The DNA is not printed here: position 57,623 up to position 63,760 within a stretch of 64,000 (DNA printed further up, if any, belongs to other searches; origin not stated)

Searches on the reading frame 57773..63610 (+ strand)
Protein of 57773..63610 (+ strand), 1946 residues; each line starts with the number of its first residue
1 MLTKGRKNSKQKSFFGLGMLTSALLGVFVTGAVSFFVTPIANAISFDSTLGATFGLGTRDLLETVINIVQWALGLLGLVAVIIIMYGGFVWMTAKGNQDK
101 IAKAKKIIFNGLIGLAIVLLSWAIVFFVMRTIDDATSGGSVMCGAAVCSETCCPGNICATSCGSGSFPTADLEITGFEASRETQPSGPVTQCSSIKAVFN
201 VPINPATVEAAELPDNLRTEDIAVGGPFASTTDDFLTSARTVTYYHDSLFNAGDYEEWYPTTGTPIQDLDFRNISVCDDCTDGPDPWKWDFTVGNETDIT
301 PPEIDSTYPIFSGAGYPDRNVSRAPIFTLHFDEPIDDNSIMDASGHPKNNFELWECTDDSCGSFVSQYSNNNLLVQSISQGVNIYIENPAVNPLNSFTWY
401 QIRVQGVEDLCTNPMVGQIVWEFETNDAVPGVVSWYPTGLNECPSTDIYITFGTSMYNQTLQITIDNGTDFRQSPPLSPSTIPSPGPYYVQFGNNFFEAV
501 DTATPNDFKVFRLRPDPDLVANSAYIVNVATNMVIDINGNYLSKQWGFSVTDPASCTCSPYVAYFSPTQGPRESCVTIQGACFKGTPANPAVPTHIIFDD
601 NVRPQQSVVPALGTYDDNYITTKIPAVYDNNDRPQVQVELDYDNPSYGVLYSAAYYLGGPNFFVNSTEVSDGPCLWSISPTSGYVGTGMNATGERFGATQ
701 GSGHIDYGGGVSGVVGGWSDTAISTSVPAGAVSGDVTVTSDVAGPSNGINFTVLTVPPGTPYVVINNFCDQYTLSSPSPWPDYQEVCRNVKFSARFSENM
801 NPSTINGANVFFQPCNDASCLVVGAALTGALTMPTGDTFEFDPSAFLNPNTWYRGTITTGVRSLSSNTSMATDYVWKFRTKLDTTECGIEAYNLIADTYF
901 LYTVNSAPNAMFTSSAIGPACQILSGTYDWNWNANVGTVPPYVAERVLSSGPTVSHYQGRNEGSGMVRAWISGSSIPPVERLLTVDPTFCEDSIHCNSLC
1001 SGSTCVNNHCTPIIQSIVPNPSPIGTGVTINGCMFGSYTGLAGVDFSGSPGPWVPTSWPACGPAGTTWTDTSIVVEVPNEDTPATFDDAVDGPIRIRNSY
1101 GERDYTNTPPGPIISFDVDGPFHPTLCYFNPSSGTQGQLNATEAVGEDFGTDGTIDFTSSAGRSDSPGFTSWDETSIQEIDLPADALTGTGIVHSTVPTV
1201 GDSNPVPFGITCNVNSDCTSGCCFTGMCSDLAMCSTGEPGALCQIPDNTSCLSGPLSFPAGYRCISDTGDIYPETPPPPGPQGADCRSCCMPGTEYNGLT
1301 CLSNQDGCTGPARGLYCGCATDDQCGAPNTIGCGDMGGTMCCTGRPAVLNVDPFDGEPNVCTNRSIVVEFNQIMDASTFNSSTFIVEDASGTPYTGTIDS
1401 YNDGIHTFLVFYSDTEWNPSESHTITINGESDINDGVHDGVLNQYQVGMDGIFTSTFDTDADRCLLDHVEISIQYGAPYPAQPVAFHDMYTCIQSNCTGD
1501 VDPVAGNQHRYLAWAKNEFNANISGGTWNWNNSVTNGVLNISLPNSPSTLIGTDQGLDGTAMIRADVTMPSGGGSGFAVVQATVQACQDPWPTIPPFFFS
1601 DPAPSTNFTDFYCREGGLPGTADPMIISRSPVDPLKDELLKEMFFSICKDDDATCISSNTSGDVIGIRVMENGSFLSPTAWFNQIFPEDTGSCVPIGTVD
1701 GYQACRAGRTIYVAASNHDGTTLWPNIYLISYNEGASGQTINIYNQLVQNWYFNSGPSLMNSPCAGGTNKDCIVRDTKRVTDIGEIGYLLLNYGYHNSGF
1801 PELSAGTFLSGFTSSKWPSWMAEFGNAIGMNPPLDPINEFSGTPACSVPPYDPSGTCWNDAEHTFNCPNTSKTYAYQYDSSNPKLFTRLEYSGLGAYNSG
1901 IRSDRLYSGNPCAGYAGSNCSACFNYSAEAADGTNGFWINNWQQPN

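Call 77: search_protein_families(library=pfam, proteins=[window:57773-63610:+], max_evalue=0.001)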
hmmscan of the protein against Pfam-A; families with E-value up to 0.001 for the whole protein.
window:57773-63610:+ (1946 aa): 3 families
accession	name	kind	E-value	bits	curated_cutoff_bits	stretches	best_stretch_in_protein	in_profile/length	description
PF13205.12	Big_5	-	3.5e-35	121.3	23.6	2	773-880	6-105/105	Bacterial Ig-like domain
PF18895.5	T4SS_pilin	-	8.6e-12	45.4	26.6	1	60-126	3-69/71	Type IV secretion system pilin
PF01833.30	TIG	-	6e-06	26.6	20.9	0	673-752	1-83/84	IPT/TIG domain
